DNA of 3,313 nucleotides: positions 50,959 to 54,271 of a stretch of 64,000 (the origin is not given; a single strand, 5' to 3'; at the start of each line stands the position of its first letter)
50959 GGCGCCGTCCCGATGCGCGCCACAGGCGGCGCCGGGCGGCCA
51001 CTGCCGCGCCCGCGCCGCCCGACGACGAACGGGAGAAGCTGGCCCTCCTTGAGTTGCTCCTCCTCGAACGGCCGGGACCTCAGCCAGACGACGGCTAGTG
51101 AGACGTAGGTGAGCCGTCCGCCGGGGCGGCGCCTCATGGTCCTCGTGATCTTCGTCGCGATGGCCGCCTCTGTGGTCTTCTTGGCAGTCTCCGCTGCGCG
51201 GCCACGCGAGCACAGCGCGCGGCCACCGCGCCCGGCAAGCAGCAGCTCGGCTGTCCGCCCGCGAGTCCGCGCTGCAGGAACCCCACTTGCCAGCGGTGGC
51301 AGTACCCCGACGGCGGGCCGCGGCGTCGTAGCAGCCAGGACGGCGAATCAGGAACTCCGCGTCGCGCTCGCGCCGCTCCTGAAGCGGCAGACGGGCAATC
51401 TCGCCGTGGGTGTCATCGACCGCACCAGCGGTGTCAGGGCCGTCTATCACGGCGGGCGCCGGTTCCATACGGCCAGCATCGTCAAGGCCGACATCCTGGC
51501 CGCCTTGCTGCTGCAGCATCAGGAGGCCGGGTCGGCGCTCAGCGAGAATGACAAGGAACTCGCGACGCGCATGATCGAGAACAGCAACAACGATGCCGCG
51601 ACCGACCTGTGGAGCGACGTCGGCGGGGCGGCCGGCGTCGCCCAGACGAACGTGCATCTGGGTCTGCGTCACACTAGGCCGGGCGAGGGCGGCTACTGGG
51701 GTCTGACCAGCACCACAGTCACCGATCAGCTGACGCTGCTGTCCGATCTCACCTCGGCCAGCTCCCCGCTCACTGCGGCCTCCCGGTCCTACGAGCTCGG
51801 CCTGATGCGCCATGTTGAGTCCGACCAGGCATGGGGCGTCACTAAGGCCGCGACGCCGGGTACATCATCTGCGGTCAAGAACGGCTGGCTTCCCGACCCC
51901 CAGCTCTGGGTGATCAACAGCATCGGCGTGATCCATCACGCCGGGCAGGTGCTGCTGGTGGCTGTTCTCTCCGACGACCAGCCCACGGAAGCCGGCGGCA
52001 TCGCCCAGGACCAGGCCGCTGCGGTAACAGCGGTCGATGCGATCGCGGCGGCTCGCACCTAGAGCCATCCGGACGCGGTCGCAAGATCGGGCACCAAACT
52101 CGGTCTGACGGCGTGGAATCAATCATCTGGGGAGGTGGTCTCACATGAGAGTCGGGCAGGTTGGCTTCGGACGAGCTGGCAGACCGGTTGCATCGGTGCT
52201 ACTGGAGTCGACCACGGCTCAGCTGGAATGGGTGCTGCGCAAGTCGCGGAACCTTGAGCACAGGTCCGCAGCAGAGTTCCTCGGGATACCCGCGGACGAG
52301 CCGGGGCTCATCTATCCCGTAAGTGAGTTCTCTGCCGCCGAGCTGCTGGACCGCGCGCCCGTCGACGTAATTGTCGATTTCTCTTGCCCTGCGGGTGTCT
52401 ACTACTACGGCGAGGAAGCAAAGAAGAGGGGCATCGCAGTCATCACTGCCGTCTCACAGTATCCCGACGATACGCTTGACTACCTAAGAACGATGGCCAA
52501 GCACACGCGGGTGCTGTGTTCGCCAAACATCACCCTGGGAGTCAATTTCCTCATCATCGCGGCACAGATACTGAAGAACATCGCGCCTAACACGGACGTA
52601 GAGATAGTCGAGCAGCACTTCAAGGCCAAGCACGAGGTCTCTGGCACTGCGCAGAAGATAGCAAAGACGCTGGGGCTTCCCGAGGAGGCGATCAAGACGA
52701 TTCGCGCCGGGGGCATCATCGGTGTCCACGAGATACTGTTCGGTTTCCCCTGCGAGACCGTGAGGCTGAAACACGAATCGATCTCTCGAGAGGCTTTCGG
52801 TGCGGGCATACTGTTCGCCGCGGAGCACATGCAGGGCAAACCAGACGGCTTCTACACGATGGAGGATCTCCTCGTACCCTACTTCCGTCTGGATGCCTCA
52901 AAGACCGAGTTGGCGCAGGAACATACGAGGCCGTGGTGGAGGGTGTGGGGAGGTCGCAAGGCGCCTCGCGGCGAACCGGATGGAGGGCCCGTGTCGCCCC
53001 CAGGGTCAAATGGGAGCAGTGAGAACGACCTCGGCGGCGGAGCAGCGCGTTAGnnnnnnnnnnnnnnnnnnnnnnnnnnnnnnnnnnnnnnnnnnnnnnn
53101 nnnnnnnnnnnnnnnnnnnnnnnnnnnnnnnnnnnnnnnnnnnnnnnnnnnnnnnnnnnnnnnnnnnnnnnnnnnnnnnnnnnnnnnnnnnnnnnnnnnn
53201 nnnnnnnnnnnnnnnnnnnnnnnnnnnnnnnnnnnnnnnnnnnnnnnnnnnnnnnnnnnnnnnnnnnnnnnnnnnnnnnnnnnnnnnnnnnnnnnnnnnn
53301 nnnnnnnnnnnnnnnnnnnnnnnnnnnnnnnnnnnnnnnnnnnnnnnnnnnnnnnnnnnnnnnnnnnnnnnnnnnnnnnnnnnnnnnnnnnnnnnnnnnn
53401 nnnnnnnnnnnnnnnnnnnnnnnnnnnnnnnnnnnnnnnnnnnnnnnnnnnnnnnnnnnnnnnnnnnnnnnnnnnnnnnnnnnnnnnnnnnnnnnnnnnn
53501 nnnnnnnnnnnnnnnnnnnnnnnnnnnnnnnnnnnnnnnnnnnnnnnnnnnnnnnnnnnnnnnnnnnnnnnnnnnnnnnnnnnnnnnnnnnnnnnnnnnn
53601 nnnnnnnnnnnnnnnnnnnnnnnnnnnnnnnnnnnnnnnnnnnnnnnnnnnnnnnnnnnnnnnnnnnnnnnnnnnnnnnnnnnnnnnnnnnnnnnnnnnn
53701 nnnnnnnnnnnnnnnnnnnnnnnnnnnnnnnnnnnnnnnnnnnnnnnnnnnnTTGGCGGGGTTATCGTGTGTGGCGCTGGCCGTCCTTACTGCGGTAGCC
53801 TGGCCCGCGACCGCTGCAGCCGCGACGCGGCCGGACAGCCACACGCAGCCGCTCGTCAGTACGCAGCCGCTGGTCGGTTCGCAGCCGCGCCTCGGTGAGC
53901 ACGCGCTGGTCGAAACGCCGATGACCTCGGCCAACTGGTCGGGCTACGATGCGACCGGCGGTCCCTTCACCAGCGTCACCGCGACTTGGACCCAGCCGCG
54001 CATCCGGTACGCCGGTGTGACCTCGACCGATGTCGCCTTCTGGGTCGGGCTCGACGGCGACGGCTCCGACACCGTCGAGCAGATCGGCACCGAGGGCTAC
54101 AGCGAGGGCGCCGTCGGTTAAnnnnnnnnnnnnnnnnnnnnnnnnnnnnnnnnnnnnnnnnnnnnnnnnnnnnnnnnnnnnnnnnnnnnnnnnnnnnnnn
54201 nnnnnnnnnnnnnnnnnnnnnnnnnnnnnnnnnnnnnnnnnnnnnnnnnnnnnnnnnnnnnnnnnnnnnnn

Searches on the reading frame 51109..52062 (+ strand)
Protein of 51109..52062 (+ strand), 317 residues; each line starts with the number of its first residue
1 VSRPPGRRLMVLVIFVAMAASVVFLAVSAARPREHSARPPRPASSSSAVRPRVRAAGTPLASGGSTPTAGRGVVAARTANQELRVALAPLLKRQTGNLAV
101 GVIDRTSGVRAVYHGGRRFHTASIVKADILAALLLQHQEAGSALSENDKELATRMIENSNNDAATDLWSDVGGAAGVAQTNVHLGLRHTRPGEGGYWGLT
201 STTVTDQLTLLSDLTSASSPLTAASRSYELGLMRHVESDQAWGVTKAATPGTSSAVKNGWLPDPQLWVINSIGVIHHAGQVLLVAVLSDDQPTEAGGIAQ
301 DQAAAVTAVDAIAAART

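Call 54: search_protein_families(library=pfam, proteins=[window:51109-52062:+], max_evalue=0.001)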
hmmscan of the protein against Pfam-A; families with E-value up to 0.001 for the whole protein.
window:51109-52062:+ (317 aa): 1 family
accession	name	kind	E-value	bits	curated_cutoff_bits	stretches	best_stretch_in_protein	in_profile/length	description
PF13354.11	Beta-lactamase2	-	7.1e-09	35.7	22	1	149-287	76-213/214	Beta-lactamase enzyme family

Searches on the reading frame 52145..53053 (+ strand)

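Call 54: search_protein_families(library=pfam, proteins=[window:52145-53053:+], max_evalue=0.001)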
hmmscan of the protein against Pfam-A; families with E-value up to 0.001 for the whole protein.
window:52145-53053:+ (302 aa): 2 families
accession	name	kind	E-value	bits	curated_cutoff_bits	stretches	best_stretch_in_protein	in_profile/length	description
PF05173.19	DapB_C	-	2.5e-22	79.7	27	1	132-243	1-121/121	Dihydrodipicolinate reductase, C-terminus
PF01113.26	DapB_N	-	1.2e-09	38.7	25.6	1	1-128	1-123/124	Dihydrodipicolinate reductase, N-terminus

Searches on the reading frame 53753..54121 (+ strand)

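Call 54: search_protein_families(library=pfam, proteins=[window:53753-54121:+], max_evalue=0.001)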
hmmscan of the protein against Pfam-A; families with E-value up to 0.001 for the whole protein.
window:53753-54121:+ (122 aa): 1 family
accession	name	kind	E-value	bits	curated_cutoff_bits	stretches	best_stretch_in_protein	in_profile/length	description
PF01828.24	Peptidase_A4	-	6.2e-09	36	22.3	1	61-116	2-64/206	Peptidase A4 family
